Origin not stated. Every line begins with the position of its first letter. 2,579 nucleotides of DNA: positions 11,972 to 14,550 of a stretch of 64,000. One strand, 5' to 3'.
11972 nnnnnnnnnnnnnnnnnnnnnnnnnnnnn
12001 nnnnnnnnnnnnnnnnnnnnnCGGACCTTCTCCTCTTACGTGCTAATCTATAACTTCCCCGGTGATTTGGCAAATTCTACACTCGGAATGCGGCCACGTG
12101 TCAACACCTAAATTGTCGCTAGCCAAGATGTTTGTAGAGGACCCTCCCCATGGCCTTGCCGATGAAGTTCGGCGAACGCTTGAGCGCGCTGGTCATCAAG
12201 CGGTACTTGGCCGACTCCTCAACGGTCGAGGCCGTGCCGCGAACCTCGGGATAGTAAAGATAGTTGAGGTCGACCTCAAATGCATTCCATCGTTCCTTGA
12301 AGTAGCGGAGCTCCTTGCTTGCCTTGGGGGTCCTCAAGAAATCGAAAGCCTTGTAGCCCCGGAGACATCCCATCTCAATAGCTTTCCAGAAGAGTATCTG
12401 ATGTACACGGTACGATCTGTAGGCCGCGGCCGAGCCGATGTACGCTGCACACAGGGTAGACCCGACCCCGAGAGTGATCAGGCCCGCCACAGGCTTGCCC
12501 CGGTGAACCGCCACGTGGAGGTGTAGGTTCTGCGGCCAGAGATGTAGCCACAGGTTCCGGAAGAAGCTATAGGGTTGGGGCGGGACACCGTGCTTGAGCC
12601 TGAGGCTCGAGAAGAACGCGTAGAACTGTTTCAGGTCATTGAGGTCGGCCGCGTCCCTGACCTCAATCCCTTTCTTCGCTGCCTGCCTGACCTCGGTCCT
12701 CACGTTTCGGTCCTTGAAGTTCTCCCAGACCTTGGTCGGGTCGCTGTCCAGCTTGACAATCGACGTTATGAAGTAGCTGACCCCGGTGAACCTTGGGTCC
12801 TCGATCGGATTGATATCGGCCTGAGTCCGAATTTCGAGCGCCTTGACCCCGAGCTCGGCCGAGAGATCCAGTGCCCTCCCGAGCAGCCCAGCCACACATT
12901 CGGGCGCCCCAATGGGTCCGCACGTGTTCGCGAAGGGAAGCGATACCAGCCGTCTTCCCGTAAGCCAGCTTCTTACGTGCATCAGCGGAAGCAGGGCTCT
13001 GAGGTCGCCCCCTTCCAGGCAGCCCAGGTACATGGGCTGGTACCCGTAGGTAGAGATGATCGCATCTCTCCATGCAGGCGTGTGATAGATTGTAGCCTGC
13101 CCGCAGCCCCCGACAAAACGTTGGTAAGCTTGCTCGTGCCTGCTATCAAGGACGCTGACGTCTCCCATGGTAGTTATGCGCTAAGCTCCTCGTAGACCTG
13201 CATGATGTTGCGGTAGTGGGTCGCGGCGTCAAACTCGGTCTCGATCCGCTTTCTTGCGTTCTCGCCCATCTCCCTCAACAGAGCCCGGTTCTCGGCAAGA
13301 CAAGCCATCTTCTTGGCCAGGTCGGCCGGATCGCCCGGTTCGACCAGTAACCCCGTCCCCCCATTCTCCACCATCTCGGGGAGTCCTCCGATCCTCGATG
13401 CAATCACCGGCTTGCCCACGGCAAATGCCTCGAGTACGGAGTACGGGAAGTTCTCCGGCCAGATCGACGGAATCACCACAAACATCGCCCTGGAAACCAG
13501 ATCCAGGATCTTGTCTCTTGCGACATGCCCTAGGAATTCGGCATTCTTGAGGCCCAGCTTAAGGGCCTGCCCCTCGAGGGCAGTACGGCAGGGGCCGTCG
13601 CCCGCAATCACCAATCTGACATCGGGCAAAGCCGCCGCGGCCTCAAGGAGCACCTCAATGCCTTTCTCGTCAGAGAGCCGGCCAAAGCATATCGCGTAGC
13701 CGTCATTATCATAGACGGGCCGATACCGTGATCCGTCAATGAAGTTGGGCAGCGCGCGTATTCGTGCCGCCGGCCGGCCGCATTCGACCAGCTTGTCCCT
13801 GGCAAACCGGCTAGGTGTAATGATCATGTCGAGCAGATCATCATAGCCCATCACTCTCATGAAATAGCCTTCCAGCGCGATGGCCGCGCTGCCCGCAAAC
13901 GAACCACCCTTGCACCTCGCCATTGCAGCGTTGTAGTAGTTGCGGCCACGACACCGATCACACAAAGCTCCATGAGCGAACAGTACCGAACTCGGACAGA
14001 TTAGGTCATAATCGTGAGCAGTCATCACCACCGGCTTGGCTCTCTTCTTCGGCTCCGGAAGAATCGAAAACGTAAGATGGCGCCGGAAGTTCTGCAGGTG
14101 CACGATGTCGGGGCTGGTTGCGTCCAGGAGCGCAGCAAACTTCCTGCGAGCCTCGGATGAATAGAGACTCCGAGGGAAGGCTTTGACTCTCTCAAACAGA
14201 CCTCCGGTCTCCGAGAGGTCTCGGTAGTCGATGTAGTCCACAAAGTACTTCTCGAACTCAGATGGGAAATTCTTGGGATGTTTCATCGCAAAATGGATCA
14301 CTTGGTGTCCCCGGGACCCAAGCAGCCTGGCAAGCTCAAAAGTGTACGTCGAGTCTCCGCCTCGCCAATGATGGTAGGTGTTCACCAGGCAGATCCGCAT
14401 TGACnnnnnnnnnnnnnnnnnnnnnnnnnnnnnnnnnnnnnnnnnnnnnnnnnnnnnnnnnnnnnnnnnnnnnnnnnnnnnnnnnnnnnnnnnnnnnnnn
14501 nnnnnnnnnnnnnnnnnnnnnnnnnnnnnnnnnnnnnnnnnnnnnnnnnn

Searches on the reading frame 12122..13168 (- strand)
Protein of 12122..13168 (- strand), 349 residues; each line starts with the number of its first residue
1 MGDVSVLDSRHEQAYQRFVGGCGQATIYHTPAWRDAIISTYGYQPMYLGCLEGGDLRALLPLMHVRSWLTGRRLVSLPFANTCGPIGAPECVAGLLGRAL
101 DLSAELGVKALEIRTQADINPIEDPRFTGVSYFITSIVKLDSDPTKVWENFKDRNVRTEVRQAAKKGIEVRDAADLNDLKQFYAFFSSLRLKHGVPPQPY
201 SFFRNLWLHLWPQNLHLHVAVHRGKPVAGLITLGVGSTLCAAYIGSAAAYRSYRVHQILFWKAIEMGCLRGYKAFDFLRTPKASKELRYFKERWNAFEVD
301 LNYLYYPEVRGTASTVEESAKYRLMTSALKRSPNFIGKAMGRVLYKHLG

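Call 3: search_protein_families(library=pfam, proteins=[window:12122-13168:-], max_evalue=0.01)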
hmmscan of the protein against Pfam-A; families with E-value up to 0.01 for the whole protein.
window:12122-13168:- (349 aa): 3 families
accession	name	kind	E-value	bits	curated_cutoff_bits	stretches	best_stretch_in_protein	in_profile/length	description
PF13480.13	Acetyltransf_6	-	1.3e-19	71.2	22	1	154-281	5-138/143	Acetyltransferase (GNAT) domain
PF02388.22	FemAB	-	2e-06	27.3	24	1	143-220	162-236/406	FemAB family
PF04339.18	FemAB_like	-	0.00012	21.8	27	1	152-276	183-310/369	Peptidogalycan biosysnthesis/recognition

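Call 4: search_protein_families(library=ncbifam, proteins=[window:12122-13168:-], max_evalue=0.01)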
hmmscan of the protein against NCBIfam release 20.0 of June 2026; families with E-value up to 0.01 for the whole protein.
window:12122-13168:- (349 aa): 3 families
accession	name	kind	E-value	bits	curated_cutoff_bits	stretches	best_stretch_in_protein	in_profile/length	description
TIGR03019.1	pepcterm_femAB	equivalog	5.6e-47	160.4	260.35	1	14-349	2-330/330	FemAB family XrtA/PEP-CTERM system-associated protein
NF047883.1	UAcmpLyAlTFemX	equivalog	7.9e-06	25.4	500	1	156-256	171-275/337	UDP-N-acetylmuramoylpentapeptide-lysine N(6)-alanyltransferase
TIGR00607.1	rad52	subfamily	0.0093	15.5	224.8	0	296-346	82-131/161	DNA repair protein, RAD52 family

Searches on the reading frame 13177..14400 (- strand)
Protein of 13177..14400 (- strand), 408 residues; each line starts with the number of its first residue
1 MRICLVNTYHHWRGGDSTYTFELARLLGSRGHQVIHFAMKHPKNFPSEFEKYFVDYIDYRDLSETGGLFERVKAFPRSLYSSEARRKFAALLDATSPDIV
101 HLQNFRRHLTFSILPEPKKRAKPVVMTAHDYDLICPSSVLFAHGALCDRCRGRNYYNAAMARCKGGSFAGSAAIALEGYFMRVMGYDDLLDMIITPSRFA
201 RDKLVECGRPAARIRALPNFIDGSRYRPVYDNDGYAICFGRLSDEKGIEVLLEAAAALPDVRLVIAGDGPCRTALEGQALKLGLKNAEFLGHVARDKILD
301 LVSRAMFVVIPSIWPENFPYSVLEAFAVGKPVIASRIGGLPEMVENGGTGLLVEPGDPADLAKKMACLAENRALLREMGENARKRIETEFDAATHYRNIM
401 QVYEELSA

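Call 3: search_protein_families(library=pfam, proteins=[window:13177-14400:-], max_evalue=0.01)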
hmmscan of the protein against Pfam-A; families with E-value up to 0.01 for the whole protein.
window:13177-14400:- (408 aa): 6 families
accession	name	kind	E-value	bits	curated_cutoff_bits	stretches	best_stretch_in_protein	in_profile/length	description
PF00534.26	Glycos_transf_1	-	1.3e-40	139.2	26.4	1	230-385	12-172/172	Glycosyl transferases group 1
PF13692.12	Glyco_trans_1_4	-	1.8e-33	116.2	27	1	236-371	4-142/142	Glycosyl transferases group 1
PF13439.12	Glyco_transf_4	-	5.8e-17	62.7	28.5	1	14-222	2-167/170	Glycosyltransferase Family 4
PF13579.12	Glyco_trans_4_4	-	2.3e-13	51.2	29.7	1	14-219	1-157/158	Glycosyl transferase 4-like domain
PF13524.12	Glyco_trans_1_2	-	1.2e-12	48.4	25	1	250-400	4-143/144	Glycosyl transferase-like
PF20706.3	GT4-conflict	-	0.00032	20.2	26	1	236-347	200-323/385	Family 4 Glycosyltransferase in conflict systems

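Call 4: search_protein_families(library=ncbifam, proteins=[window:13177-14400:-], max_evalue=0.01)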
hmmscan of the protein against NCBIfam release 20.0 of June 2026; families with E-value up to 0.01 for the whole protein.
window:13177-14400:- (408 aa): 39 families (the best 25 are shown)
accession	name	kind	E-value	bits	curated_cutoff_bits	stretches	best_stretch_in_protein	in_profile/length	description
NF041876.1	EPS_EpsE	equivalog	3.2e-30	105.7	400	1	235-394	216-384/389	exopolysaccharide biosynthesis GT4 family glycosyltransferase EpsE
TIGR03088.1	stp2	hypoth_equivalog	1.7e-28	99.7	409.05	1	254-405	215-372/374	TIGR03088 family PEP-CTERM/XrtA system glycosyltransferase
TIGR03999.1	thiol_BshA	equivalog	5.2e-27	94.7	273.7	1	259-406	228-373/375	N-acetyl-alpha-D-glucosaminyl L-malate synthase BshA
NF047684.1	TeichurnBiosyTuaC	equivalog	1.9e-20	73.2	550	1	238-406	224-389/391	teichuronic acid biosynthesis protein TuaC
TIGR02149.1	glgA_Coryne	subfamily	2.9e-20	72.8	302.4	1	232-405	203-389/391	glycogen synthase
TIGR03449.1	mycothiol_MshA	equivalog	1e-19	70.7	462.5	1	239-405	226-402/406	D-inositol-3-phosphate glycosyltransferase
NF041010.1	glycosy_Agl16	equivalog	7.1e-19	67.9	575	1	190-406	134-351/352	glycosylation protein Agl16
TIGR04063.1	stp3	hypoth_equivalog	1.3e-18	67.1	442.05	1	240-406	220-395/397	TIGR04063 family PEP-CTERM/XrtA system glycosyltransferase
NF053787.1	GlcN_PG_synth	equivalog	4.3e-17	62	480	1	175-406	132-359/361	N-acetylglucosaminyl phosphatidylglycerol synthase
NF046085.1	XrtY_assoc_Gly1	equivalog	2.6e-16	59.5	400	1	215-406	185-384/387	XrtY-associated glycosyltransferase XYAG1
NF038229.1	Glyco4_Geo_Pelo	equivalog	4.9e-16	58.7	400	1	253-406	185-336/338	GPMC system family 4 glycosyltransferase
NF007640.0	PRK10307.1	subfamily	8.2e-16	57.9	276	1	236-399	232-400/411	WcaI family glycosyltransferase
TIGR04157.1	glyco_rSAM_CFB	subfamily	1.9e-14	53.5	400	1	231-402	225-405/406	TIGR04157 family glycosyltransferase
TIGR04047.1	MSMEG_0565_glyc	hypoth_equivalog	1.6e-13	50.5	259.85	1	240-394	200-366/373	MSMEG_0565 family glycosyltransferase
NF050056.1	ProtGlycPglH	equivalog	4.3e-13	49.1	600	1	234-406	180-353/354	GalNAc-alpha-(1->4)-GalNAc-alpha-(1->3)-diNAcBac-PP-undecaprenol alpha-1,4-N-acetyl-D-galactosaminyltransferase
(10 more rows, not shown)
